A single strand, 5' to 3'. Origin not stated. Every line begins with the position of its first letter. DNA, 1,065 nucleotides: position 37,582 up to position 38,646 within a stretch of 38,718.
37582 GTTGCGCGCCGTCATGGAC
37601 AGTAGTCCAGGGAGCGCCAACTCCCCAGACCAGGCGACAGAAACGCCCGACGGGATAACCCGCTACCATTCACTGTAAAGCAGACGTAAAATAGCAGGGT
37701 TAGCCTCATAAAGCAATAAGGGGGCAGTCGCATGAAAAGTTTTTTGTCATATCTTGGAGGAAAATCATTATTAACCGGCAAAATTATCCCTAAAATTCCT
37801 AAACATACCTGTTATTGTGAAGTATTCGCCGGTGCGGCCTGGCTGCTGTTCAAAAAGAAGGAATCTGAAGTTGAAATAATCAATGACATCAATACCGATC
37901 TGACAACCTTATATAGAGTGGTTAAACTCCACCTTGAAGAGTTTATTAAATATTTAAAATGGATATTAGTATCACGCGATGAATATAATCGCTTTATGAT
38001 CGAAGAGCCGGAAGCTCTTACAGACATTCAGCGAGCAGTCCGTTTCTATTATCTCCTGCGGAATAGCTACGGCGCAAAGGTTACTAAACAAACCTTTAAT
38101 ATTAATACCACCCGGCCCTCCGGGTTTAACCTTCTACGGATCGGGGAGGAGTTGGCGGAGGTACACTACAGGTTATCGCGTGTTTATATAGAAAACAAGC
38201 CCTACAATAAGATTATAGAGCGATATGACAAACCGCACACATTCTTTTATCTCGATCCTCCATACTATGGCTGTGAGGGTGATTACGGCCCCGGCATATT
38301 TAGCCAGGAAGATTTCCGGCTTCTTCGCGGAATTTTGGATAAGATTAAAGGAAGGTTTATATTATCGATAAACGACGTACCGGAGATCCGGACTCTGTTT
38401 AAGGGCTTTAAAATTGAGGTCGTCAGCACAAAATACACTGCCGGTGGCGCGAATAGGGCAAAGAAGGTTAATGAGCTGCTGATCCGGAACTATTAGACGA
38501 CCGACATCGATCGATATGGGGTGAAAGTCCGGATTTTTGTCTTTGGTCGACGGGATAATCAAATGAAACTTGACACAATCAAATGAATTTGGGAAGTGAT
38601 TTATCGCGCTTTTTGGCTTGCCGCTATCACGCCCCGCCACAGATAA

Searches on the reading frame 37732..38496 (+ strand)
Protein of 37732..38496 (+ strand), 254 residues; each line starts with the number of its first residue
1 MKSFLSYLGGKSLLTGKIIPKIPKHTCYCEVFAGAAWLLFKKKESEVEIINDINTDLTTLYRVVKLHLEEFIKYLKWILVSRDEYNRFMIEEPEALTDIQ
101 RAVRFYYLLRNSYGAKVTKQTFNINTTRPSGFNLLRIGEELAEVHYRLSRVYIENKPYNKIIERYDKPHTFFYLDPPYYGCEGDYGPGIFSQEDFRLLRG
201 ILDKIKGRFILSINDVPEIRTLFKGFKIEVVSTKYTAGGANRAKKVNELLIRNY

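Call 67: search_protein_families(library=pfam, proteins=[window:37732-38496:+], max_evalue=0.01)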
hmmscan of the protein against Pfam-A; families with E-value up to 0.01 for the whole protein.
window:37732-38496:+ (254 aa): 1 family
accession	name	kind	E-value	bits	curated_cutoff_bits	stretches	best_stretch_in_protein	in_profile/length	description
PF02086.21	MethyltransfD12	-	1.1e-29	104.4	22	1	7-236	1-252/253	D12 class N6 adenine-specific DNA methyltransferase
